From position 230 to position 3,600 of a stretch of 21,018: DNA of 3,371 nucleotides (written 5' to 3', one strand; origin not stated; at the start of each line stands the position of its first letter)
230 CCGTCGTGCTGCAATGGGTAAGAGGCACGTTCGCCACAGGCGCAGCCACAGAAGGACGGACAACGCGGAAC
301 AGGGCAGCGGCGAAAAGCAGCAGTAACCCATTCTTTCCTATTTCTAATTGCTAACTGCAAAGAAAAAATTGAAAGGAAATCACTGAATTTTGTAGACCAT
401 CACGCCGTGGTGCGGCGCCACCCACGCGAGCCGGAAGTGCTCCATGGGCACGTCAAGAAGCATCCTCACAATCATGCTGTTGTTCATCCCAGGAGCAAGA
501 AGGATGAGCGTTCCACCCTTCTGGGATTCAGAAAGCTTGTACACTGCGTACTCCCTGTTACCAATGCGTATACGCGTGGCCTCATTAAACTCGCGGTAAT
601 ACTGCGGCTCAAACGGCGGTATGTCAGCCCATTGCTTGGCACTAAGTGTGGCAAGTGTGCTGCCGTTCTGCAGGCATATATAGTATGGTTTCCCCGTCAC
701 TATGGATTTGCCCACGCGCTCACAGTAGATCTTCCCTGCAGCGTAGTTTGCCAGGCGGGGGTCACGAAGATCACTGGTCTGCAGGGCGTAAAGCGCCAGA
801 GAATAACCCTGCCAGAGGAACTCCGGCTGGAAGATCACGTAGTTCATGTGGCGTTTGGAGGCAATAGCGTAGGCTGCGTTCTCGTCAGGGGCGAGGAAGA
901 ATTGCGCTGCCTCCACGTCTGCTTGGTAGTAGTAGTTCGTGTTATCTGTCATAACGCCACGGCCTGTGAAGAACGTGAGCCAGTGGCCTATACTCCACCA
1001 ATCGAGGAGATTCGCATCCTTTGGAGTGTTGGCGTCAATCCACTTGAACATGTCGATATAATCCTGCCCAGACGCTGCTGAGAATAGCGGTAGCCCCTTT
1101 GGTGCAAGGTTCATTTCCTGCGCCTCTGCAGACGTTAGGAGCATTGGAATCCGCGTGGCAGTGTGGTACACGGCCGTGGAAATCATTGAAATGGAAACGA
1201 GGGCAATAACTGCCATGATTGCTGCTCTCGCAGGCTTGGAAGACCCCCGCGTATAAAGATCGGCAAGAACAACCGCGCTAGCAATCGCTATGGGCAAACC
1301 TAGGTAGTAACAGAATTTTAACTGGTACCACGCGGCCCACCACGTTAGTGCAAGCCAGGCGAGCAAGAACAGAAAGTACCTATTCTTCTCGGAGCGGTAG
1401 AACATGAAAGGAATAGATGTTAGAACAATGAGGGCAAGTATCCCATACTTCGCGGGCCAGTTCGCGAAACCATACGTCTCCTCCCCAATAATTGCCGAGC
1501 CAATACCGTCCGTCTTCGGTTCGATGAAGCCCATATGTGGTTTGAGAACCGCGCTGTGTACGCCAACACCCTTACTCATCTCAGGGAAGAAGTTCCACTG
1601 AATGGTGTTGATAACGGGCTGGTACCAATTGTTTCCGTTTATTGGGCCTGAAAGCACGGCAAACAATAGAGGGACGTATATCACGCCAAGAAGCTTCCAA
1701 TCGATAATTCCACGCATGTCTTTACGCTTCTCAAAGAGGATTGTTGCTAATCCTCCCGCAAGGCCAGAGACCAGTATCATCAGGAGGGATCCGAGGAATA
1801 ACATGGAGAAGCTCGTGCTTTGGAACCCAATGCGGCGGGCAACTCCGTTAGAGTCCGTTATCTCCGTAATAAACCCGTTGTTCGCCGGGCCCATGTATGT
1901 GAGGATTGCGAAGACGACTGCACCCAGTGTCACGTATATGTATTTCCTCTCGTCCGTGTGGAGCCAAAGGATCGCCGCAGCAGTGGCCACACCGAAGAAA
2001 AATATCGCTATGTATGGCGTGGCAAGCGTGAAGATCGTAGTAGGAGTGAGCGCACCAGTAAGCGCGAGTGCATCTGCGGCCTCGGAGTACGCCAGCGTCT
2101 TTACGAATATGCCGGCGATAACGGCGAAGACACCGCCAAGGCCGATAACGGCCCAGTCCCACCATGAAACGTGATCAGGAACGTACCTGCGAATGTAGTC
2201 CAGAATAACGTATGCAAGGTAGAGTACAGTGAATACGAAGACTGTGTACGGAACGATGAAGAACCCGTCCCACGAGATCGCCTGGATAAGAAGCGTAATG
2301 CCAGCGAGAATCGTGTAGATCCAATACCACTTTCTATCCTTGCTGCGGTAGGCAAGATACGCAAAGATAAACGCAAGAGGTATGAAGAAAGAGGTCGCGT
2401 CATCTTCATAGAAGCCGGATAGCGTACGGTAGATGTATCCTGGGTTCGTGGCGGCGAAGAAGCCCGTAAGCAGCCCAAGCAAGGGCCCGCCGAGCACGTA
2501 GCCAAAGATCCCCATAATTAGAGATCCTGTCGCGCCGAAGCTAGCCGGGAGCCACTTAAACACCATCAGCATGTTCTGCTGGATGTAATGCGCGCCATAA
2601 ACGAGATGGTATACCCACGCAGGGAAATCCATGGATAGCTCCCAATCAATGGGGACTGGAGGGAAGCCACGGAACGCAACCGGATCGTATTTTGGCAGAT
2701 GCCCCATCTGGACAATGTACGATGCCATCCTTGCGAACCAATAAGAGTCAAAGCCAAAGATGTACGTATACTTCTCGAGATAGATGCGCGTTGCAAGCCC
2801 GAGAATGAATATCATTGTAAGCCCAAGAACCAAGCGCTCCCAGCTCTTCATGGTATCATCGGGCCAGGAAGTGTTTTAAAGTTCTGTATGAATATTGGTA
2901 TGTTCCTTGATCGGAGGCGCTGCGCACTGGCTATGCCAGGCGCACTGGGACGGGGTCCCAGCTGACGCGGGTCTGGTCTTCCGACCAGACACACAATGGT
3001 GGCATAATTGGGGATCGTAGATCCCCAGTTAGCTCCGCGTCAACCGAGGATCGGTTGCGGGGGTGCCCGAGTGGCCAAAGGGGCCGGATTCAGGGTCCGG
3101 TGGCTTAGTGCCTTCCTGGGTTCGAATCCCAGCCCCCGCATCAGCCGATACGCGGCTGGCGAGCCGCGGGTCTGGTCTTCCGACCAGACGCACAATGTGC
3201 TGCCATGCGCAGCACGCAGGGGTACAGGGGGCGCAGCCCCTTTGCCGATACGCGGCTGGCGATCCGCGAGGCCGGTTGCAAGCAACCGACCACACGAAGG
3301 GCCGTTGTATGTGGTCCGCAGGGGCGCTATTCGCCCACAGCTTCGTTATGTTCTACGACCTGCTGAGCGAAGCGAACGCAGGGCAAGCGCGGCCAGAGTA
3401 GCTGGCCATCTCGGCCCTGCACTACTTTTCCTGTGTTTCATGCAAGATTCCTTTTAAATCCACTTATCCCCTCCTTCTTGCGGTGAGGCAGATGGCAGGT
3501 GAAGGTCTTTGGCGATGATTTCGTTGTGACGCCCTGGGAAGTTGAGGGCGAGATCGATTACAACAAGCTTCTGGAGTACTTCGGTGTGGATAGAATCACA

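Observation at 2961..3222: Two tRNA-Leu isoacceptors sit in a 262-bp repeat whose flanks are better conserved than the tRNAs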

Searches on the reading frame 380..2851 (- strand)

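Call 12: search_protein_families(library=pfam, proteins=[window:380-2851:-])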
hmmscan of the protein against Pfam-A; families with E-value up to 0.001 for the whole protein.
window:380-2851:- (823 aa): 2 families
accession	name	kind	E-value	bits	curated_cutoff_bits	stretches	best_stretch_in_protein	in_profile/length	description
PF02516.20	STT3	-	1.6e-10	41.5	24.5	1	9-321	5-307/405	Oligosaccharyl transferase STT3, N-terminal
PF22627.1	AglB_core-like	-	0.00014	22.6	27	1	610-675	41-107/111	AglB core domain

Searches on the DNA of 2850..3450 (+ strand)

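Call 8: search_rna_families(source=window, start=2850, end=3450, threshold=evalue, max_evalue=10, show_alignments=3)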
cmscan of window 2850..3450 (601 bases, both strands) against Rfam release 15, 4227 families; matches with E-value up to 10: 10.
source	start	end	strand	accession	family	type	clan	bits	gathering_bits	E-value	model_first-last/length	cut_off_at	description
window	3057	3140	+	RF00005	tRNA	Gene; tRNA;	CL00001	52.2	29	2.3e-10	1-71/71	no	tRNA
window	3046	3164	+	RF02223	sX4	Gene; sRNA;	-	22.8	70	0.012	1-167/167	no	Proteobacterial sRNA sX4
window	3022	3075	+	RF03943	mir-1824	Gene; miRNA;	-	17.6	90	0.82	1-63/63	no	mir-1824 microRNA precursor family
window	3360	3447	-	RF03447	mir-1231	Gene; miRNA;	-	15.6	80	4.9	1-86/86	no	mir-1231 microRNA precursor family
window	3116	3132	+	RF01684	mascRNA-menRNA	Gene;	-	13.9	42.5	7.9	33-49/56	no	MALAT1-associated small cytoplasmic RNA/MEN beta RNA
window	3083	3208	-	RF01721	Pseudomon-groES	Cis-reg;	-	13.7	50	6.3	1-111/111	no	Pseudomon-groES RNA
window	3118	3130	-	RF04351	Plastid-psbl-rps4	Cis-reg;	-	13.5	68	8.2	11-23/53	no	Plastid-psbl-rps4 3UTR RNA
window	3112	3180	-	RF02133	HOXB13-AS1_2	Gene; lncRNA;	-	12.8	40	2.4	1-81/81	no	HOXB13 antisense RNA 1 conserved region 2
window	2957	3011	+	RF02848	RefB11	Gene; sRNA;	-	12.1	54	9.7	58-113/167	no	Enterococcus sRNA B11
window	3130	3296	+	RF03018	RT-15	Gene; sRNA;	-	11.6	82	2.9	1-192/192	no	RT-15 RNA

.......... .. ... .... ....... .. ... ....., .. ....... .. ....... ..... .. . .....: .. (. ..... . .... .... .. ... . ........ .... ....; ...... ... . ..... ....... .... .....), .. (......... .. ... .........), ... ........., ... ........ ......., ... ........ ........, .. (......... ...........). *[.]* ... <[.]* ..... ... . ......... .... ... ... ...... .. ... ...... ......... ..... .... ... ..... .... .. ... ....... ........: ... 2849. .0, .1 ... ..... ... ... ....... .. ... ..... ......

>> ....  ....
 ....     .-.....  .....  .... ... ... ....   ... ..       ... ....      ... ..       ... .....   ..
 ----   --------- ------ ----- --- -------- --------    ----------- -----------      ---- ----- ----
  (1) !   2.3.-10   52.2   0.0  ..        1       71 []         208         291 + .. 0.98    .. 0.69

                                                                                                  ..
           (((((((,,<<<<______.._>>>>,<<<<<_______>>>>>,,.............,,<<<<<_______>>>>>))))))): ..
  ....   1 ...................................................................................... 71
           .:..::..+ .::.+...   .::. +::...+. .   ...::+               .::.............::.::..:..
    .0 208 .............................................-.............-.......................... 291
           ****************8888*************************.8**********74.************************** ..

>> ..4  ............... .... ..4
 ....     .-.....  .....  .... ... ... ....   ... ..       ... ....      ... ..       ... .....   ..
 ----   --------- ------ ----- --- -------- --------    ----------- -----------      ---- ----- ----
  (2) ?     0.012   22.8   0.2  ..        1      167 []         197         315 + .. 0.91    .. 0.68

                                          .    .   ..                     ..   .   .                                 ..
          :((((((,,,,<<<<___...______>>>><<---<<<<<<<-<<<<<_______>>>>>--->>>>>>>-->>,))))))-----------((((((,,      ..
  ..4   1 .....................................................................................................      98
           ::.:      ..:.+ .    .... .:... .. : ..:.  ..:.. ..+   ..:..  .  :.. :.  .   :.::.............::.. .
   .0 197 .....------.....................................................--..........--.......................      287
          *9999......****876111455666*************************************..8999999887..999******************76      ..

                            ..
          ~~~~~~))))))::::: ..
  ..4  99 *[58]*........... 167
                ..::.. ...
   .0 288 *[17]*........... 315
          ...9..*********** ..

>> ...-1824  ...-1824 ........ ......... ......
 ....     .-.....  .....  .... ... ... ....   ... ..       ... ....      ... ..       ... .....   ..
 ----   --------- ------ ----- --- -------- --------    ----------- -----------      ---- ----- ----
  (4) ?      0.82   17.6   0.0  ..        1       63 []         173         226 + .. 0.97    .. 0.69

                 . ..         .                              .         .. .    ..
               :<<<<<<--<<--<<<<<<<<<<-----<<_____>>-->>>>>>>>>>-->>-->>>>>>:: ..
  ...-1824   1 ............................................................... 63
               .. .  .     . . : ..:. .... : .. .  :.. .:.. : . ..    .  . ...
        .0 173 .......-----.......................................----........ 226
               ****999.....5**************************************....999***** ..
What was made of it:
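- On tRNA (Rfam RF00005): The Rfam tRNA model scores 52.2 bits against a threshold of 29 (call 8).
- On Hammerhead ribozyme: Rfam gives no hit (call 8).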

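Call 79: build_rna_model(alignment_id=A2, structure=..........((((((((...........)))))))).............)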
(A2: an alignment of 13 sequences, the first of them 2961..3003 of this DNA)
Model R1 built from alignment A2 (13 sequences, 50 columns); structure: as given.
model positions 43; base pairs 8; branch points 0; effective number of sequences 13; information 1.044 bits per position. Calibrated on 0.2 Mb of random sequence (short: E-values are rough).
structure used (alignment columns):
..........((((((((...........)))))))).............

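Call 80: search_with_rna_model(model_id=R1, sources=[window, L001, L002, L003, L004, L005, L006, L007, L008, L044, L045, L046, L047, L049, L050, L051, L052, L053], max_evalue=1, make_alignment=true)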
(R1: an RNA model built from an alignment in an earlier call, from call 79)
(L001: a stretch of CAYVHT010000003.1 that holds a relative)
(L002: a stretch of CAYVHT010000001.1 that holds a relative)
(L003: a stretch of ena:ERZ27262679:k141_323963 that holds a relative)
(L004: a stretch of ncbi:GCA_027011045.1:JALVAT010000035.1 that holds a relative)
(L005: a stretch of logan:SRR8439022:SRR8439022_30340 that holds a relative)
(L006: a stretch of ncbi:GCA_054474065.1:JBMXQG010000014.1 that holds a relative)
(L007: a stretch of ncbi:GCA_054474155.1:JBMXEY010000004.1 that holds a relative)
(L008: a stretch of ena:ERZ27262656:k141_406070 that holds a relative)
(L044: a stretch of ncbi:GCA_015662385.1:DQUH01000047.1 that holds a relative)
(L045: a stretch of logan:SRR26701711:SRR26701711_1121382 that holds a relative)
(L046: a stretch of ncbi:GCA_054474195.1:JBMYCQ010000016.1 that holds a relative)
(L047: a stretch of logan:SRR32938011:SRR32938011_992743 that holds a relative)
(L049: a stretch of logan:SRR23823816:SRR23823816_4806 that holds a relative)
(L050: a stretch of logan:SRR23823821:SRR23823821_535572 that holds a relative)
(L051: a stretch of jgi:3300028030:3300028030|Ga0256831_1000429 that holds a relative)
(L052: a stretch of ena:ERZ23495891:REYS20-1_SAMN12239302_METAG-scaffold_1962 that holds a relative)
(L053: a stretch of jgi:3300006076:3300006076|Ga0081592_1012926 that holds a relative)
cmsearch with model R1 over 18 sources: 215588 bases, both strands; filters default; matches with E-value up to 1: 15.
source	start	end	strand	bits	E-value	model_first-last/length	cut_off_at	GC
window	3160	3202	+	60.9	2.1e-11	1-43/43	no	0.65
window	16986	17028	-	60.9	2.1e-11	1-43/43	no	0.65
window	2961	3003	+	55.5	3.7e-10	1-43/43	no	0.63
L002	4987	5029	-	55.4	3.9e-10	1-43/43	no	0.7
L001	1968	2010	+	54.4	6.8e-10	1-43/43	no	0.63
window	17185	17227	-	53.2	1.3e-09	1-43/43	no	0.65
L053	2522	2563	-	53.1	1.3e-09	1-43/43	no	0.62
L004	6493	6535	+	51.9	2.6e-09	1-43/43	no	0.72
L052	8552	8593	-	51.9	2.6e-09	1-43/43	no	0.62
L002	4868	4913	-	43.2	2.7e-07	1-43/43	no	0.63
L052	8714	8763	-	43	2.9e-07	1-43/43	no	0.64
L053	2283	2325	-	41.8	5.6e-07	1-43/43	no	0.65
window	3260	3304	+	40.3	1.2e-06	1-43/43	no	0.69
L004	6654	6701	+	20.7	0.043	1-43/43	no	0.69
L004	6573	6617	+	19.5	0.085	1-43/43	no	0.67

Alignment A3: 15 matches aligned to the model, 50 columns, each read 5' to 3' on its own strand. Consensus structure (alignment columns), stored with it:
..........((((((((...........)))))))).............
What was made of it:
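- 2961..3003 (+): Core module copy 1: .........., then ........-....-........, then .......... Covariance-model hit of 55.5 bits, E=3.7e-10 (call 80).
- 3160..3202 (+): Core module copy 2, the same class I hairpin followed by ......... Covariance-model hit of 60.9 bits, E=2e-11 (call 80).
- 3227..3304 (+): Locus-1-only trailer: hairpin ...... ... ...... (3227-3241), a second trailer box (3244-3268) and a class III core module, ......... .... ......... then ACACGAA (3260-3304). Covariance-model hit of 40.3 bits (call 80).
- On REP / BIME: In that DNA, 15 of 15 copies are next to a tRNA and share its orientation (call 80).
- All are in tRNA flanks and all share the tRNA's orientation (call 80). 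All 15 model hits share the tRNA's orientation and none lies away from a tRNA in 215 kb (call 80).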
